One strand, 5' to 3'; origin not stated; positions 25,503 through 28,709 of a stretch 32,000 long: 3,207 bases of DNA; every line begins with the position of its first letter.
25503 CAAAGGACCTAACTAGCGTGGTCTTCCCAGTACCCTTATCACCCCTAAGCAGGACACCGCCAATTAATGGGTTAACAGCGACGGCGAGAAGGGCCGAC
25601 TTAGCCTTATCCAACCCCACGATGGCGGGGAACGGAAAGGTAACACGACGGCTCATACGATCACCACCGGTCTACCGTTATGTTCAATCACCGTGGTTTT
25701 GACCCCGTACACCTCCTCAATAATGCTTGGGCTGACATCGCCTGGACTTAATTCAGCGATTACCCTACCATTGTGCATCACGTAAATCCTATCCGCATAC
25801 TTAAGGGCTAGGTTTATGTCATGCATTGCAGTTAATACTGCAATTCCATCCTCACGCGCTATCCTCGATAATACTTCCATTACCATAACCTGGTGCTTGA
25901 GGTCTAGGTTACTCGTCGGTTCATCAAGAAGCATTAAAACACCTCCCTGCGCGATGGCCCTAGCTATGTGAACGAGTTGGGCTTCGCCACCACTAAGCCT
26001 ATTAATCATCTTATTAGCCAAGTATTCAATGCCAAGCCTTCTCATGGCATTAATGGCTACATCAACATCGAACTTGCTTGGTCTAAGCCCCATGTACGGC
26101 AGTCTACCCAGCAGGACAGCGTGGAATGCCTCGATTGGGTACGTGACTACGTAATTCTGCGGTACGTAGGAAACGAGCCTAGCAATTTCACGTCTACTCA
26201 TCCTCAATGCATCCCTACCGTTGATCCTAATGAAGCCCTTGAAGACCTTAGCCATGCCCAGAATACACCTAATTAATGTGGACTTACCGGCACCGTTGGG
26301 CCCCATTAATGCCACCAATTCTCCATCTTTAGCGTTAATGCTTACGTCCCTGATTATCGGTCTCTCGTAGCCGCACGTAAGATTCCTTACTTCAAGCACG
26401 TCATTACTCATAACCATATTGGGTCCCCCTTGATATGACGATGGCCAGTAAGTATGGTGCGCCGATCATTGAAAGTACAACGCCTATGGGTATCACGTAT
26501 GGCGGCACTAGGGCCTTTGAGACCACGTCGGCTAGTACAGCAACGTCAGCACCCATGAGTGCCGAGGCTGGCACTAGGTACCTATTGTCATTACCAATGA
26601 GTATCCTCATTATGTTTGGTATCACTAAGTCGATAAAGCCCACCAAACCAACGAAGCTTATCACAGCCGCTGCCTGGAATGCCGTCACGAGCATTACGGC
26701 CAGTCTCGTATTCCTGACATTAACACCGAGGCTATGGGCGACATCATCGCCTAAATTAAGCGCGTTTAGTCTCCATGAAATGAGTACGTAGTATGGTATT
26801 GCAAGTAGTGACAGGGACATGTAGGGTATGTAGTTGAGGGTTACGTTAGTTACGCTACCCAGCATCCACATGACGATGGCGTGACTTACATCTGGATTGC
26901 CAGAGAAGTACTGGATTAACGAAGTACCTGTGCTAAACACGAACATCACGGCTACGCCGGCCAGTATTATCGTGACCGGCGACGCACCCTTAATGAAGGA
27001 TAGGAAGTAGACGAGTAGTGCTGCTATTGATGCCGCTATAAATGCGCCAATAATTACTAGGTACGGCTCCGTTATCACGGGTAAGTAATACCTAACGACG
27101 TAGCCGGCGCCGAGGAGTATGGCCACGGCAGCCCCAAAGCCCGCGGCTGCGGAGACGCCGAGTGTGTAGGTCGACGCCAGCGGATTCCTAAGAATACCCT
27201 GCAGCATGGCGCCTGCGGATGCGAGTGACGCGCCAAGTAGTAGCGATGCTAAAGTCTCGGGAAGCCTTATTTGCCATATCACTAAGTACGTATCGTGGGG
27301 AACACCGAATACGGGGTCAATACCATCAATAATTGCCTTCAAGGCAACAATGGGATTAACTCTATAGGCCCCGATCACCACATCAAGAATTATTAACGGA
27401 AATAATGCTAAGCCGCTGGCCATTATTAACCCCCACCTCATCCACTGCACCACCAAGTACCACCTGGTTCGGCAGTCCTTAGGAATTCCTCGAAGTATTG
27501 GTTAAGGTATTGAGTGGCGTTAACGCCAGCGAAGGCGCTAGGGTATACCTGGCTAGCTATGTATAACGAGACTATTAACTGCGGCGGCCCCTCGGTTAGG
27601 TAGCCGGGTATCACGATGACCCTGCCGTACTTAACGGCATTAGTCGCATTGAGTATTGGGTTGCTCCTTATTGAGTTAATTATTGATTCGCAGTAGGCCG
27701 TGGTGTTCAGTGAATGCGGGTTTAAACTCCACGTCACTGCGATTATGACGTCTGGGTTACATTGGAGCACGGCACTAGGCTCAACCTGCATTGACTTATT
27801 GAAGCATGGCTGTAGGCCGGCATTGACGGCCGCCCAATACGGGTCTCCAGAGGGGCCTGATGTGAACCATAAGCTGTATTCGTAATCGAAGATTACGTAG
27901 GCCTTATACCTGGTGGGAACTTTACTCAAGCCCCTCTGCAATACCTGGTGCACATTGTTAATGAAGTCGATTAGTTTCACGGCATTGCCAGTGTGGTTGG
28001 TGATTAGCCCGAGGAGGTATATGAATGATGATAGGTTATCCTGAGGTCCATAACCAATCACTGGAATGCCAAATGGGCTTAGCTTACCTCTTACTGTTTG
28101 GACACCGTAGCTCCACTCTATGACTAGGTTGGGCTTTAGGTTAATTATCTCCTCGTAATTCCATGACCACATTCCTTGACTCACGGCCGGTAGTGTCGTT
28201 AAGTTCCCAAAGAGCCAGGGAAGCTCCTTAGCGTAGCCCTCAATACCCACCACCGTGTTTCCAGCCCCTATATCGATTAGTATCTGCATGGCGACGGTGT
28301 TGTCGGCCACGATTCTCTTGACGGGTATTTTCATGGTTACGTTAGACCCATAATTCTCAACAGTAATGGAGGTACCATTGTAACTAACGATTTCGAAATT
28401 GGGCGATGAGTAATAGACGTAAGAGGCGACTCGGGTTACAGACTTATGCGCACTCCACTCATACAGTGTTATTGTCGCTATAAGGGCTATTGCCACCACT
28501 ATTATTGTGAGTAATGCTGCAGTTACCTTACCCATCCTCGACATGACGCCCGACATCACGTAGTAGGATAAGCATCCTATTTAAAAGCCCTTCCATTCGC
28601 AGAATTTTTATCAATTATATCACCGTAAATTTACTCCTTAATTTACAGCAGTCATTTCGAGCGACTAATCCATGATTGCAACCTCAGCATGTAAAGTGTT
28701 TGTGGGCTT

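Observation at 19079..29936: One 16-bp palindrome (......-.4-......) sits between TATA box and start codon of three cobalamin transcription units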

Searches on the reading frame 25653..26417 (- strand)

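Call 7: search_protein_families(library=pfam, proteins=[window:25653-26417:-])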
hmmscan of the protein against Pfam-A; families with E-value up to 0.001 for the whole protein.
window:25653-26417:- (254 aa): 4 families
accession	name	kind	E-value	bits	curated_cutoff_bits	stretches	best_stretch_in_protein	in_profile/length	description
PF00005.33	ABC_tran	-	1.8e-28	100.3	25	1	23-169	2-137/137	ABC transporter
PF13304.12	AAA_21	-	4.5e-07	30.7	27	1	34-69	1-36/304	AAA domain, putative AbiEii toxin, Type IV TA system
PF02463.25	SMC_N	-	1.9e-06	27.9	40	1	32-199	24-199/220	RecF/RecN/SMC N terminal domain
PF13476.12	AAA_23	-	0.00018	22.7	27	1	23-53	11-40/201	AAA domain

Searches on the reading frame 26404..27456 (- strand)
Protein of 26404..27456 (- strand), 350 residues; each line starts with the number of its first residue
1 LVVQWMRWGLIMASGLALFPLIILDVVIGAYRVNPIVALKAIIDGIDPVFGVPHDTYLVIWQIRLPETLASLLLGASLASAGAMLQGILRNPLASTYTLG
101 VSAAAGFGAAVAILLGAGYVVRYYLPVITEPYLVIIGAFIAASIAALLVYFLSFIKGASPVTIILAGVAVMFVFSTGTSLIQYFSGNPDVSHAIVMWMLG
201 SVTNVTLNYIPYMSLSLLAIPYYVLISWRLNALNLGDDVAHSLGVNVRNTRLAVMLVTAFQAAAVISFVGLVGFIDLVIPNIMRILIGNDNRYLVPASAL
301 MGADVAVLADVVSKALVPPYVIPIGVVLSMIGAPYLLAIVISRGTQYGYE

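Call 7: search_protein_families(library=pfam, proteins=[window:26404-27456:-])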
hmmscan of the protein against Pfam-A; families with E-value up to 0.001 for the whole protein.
window:26404-27456:- (350 aa): 1 family
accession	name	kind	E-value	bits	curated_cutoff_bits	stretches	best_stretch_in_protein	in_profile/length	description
PF01032.23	FecCD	-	5.9e-78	262.5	26.5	1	21-341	5-310/311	FecCD transport family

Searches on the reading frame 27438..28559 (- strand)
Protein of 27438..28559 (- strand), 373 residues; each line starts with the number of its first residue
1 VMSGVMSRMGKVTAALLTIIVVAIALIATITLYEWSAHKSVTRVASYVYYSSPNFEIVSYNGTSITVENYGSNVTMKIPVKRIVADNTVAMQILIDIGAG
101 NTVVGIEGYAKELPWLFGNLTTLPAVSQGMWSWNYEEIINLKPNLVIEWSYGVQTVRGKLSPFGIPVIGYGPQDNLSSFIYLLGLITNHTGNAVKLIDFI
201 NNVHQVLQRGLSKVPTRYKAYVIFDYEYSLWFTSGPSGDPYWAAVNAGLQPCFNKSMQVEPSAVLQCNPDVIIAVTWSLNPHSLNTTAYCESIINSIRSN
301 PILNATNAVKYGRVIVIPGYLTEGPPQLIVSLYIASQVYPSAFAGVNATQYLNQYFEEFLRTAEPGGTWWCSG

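Call 7: search_protein_families(library=pfam, proteins=[window:27438-28559:-])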
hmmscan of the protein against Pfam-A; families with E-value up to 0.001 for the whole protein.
window:27438-28559:- (373 aa): 1 family
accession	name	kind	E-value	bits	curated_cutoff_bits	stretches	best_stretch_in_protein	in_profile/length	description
PF01497.23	Peripla_BP_2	-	5.6e-15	55.8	27.5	1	83-319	1-233/235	Periplasmic binding protein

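Call 14: find_related_loci(query=window:27438-28559:-, collection=genome_contigs, flank=10000)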
Query window:27438-28559:- (373 aa) in genome_contigs; peptide patterns used: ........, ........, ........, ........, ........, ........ (x = any residue, [..] = any of these).
42 stretches matched a pattern; 4 encode a relative of the query (tblastn E <= 1e-3); 4 distinct loci.
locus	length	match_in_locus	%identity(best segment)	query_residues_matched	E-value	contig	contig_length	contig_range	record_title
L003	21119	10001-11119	83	1-373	0e+0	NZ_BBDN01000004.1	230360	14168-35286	Vulcanisaeta sp. JCM 16159, whole genome shotgun sequence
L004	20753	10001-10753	84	123-373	9e-147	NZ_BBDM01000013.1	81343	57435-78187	Vulcanisaeta sp. JCM 14467, whole genome shotgun sequence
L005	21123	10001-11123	85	1-373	6e-173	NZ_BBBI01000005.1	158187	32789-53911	Vulcanisaeta distributa JCM 11216, whole genome shotgun sequence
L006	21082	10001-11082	75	7-366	8e-96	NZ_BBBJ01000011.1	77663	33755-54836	Vulcanisaeta distributa JCM 11217, whole genome shotgun sequence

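Call 19: search_protein_families(library=pfam, proteins=[L003:2708-3046:+, L003:3046-3459:+, L003:3722-4222:+, L003:4644-5474:+, L003:5464-6195:+, L003:6192-6764:+, L003:1623-2636:+, L003:617-1423:+, L004:4844-5653:+, L004:4050-4757:+])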
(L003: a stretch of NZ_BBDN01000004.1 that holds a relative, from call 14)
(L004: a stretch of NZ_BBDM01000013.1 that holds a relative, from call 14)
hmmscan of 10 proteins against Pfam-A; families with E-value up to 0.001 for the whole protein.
L003:2708-3046:+ (112 aa): 1 family
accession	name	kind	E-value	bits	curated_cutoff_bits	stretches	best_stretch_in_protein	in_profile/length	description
PF11760.13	CbiG_N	-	2.6e-15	56.6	25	1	48-99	4-55/82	Cobalamin synthesis G N-terminal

L003:3046-3459:+ (137 aa): 1 family
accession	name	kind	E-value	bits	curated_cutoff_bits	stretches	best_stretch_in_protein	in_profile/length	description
PF21437.2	CbiG-like_linker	-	0.0004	20.9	27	1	19-77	3-59/78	CbiG-like, linker domain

L003:3722-4222:+ (166 aa): 1 family
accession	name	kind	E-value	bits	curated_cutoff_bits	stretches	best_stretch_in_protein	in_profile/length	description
PF00590.25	TP_methylase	-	4e-26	92.7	27.8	1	1-152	1-162/212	Tetrapyrrole (Corrin/Porphyrin) Methylases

L003:4644-5474:+ (276 aa): 1 family
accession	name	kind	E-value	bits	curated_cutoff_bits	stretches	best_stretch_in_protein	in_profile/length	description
PF02570.20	CbiC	-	3.7e-44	151.2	22.5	1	80-268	1-195/196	Precorrin-8X methylmutase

L003:5464-6195:+ (243 aa): 1 family
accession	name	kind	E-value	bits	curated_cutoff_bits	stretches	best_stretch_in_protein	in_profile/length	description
PF00590.25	TP_methylase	-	2.2e-35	123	27.8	1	4-206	1-209/212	Tetrapyrrole (Corrin/Porphyrin) Methylases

L003:6192-6764:+ (190 aa): 1 family
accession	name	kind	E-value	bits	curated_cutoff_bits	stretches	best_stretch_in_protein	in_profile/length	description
PF01888.22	CbiD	-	1.3e-59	202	25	1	9-181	2-173/254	CbiD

L003:1623-2636:+ (337 aa): 1 family
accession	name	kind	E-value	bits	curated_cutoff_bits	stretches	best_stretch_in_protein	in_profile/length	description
PF07690.21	MFS_1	-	6.8e-19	68.4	33.4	2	161-333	2-174/347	Major Facilitator Superfamily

L003:617-1423:+ (268 aa): 4 families
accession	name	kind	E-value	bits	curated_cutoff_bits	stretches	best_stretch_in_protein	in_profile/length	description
PF13561.12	adh_short_C2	-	1.8e-61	208.1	27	1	29-262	1-234/236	Enoyl-(Acyl carrier protein) reductase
PF00106.31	adh_short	-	1.3e-45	155.8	26.6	1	23-212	1-188/195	short chain dehydrogenase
PF08659.16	KR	-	1e-15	58.6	22.6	1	25-184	3-159/180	KR domain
PF01370.27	Epimerase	-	0.00012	22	20.9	1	25-95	1-64/240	NAD dependent epimerase/dehydratase family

L004:4844-5653:+ (269 aa): 0 families

L004:4050-4757:+ (235 aa): 1 family
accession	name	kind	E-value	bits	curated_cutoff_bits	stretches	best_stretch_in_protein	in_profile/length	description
PF00590.25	TP_methylase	-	4.7e-35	121.9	27.8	1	4-196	2-204/212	Tetrapyrrole (Corrin/Porphyrin) Methylases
